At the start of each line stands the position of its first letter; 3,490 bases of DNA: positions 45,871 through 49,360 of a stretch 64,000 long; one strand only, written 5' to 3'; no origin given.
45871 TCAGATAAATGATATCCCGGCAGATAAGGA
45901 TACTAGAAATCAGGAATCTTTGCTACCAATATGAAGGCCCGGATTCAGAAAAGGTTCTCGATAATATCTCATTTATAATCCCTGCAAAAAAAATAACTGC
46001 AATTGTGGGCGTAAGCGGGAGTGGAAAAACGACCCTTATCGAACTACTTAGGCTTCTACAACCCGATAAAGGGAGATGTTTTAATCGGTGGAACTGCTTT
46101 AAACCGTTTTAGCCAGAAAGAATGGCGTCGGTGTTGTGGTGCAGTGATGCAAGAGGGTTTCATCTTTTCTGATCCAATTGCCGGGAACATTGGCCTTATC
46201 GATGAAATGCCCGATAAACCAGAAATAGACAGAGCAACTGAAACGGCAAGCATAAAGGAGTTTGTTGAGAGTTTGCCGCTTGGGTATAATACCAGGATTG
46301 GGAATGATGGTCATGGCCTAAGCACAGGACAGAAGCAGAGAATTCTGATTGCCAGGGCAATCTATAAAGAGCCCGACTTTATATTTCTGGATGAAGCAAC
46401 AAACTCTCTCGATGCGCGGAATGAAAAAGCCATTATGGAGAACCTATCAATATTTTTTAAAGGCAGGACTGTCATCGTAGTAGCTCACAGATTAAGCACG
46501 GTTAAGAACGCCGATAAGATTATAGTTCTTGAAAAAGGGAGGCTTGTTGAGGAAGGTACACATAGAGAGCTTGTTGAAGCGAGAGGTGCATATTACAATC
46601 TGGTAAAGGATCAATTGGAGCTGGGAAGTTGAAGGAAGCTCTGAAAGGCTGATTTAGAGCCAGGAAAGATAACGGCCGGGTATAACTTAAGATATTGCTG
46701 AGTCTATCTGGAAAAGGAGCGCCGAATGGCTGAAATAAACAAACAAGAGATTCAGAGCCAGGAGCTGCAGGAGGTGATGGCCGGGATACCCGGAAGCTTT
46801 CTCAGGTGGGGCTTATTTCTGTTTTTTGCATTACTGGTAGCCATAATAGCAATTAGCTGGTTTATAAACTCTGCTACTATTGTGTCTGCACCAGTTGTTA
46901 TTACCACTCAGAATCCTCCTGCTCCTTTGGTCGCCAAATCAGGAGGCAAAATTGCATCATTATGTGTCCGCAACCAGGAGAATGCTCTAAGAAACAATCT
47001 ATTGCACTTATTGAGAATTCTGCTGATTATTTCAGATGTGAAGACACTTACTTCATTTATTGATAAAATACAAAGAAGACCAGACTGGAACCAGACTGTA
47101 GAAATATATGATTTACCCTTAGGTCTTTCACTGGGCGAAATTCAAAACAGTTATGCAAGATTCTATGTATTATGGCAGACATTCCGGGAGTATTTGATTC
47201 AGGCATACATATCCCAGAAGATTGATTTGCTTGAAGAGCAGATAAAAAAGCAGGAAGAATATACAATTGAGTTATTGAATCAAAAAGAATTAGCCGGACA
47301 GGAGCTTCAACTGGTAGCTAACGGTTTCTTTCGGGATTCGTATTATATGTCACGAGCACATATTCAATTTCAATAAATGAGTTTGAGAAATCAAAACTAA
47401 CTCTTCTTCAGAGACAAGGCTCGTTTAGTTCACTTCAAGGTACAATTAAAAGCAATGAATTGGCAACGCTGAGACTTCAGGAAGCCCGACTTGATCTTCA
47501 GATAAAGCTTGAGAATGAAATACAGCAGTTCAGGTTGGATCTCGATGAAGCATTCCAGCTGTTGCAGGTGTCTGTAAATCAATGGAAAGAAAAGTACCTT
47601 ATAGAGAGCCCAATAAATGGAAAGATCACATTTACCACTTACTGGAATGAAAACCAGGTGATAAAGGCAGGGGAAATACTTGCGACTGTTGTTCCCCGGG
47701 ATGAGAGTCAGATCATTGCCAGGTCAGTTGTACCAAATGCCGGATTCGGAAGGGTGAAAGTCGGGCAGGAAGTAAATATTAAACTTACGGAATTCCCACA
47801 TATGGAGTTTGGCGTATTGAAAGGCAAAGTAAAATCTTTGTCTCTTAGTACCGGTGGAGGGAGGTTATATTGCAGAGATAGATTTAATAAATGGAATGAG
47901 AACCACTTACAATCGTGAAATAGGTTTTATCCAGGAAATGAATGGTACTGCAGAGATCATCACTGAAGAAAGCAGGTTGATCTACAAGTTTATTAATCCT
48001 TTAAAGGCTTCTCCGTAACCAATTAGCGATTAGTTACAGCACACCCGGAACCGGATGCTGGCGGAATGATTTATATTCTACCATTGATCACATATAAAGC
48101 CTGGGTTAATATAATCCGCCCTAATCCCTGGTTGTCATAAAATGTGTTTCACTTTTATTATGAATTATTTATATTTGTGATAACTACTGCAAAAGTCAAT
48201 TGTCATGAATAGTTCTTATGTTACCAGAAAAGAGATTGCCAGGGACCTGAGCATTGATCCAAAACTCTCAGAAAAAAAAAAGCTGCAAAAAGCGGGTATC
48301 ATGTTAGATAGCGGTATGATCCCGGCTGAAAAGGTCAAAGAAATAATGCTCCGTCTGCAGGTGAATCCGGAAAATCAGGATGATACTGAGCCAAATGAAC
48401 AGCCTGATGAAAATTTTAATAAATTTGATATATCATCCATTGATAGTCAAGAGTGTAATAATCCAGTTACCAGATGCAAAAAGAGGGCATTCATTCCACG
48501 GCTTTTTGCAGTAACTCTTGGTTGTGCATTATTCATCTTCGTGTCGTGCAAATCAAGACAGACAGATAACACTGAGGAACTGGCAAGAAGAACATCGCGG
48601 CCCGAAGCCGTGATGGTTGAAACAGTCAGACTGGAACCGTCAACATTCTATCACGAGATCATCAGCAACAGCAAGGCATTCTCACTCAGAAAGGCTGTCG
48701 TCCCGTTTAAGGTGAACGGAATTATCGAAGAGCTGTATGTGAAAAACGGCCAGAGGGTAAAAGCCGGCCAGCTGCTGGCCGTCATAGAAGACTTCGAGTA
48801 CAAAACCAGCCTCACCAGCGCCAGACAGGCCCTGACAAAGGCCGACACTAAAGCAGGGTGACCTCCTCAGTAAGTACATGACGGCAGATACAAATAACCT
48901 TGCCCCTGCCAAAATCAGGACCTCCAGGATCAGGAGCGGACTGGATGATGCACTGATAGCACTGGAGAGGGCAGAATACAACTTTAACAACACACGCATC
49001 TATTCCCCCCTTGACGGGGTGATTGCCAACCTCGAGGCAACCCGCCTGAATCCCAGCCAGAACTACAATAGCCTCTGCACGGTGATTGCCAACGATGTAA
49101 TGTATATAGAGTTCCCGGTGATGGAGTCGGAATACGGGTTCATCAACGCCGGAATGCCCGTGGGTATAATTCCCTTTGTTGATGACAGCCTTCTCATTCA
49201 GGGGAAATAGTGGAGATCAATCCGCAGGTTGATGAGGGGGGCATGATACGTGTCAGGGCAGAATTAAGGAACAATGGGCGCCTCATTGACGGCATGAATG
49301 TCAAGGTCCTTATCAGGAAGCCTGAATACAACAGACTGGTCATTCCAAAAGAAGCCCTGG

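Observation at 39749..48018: Candidate system: double-glycine peptide locus with a dedicated C39-like/VKOR/thioredoxin disulfide maturase and two beta-propeller lipoproteins next to a C39-ABC/HlyD exporter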

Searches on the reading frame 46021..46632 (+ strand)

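Call 5: search_protein_families(library=pfam, proteins=[window:46021-46632:+], max_evalue=0.1)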
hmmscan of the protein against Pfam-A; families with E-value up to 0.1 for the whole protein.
window:46021-46632:+ (203 aa): 3 families
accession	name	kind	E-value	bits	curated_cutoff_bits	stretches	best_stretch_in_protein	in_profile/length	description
PF00005.33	ABC_tran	-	5.2e-15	56.7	25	1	10-128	32-137/137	ABC transporter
PF02463.25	SMC_N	-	1.9e-05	24.7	40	1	100-171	137-212/220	RecF/RecN/SMC N terminal domain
PF13558.12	SbcC_Walker_B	-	0.0043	17.7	27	1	116-141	62-87/90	SbcC/RAD50-like, Walker B motif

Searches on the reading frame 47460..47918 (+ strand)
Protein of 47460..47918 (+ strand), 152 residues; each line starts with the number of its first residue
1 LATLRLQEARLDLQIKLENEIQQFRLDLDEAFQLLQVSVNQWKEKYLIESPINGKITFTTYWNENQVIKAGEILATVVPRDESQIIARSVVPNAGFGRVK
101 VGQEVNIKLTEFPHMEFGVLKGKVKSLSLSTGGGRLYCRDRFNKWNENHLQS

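Call 5: search_protein_families(library=pfam, proteins=[window:47460-47918:+], max_evalue=0.1)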
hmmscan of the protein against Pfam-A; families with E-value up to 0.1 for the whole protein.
window:47460-47918:+ (152 aa): 4 families
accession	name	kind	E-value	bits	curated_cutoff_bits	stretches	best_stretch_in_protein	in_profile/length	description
PF13437.12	HlyD_3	-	9.6e-10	39.6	22.2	1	48-128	2-77/106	HlyD family secretion protein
PF16576.10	HlyD_D23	-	8.9e-05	22.3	30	1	40-124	103-181/214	Barrel-sandwich domain of CusB or HlyD membrane-fusion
PF22721.1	TBP-TOTE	-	0.015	15.3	27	1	30-70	18-57/78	TATA-binding-like protein domain of the TOTE conflict systems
PF13533.13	Biotin_lipoyl_2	-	0.1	13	29.8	0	64-77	18-31/32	Biotin-lipoyl like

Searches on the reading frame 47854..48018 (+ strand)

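Call 5: search_protein_families(library=pfam, proteins=[window:47854-48018:+], max_evalue=0.1)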
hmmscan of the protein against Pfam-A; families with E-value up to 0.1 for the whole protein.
window:47854-48018:+ (54 aa): 1 family
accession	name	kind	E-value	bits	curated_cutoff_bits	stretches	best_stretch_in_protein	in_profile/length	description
PF23842.1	Phage_tail_terminator_3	-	0.067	13.7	27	1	12-46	81-117/125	Phage tail termination protein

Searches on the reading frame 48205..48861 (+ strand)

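Call 5: search_protein_families(library=pfam, proteins=[window:48205-48861:+], max_evalue=0.1)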
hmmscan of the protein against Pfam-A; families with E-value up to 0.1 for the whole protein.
window:48205-48861:+ (218 aa): 4 families
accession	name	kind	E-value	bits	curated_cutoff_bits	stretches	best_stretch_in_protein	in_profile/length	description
PF13533.13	Biotin_lipoyl_2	-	5.8e-09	36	29.8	1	168-195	5-32/32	Biotin-lipoyl like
PF00364.28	Biotin_lipoyl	-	0.00033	20.9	22.1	1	165-194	44-73/73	Biotin-requiring enzyme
PF16576.10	HlyD_D23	-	0.0004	20.2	30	1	163-214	19-67/214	Barrel-sandwich domain of CusB or HlyD membrane-fusion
PF13437.12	HlyD_3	-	0.017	16.3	22.2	1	170-197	6-33/106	HlyD family secretion protein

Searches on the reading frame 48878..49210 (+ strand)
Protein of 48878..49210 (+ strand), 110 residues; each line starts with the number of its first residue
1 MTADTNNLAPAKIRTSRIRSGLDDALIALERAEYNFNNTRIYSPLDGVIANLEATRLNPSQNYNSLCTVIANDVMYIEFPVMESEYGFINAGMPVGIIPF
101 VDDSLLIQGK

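Call 5: search_protein_families(library=pfam, proteins=[window:48878-49210:+], max_evalue=0.1)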
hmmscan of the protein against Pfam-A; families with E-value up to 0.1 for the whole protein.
window:48878-49210:+ (110 aa): 2 families
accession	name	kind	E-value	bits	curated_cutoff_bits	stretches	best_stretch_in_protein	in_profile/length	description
PF16576.10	HlyD_D23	-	0.00044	20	30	1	26-96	96-166/214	Barrel-sandwich domain of CusB or HlyD membrane-fusion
PF13437.12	HlyD_3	-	0.0021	19.2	22.2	1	41-97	2-59/106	HlyD family secretion protein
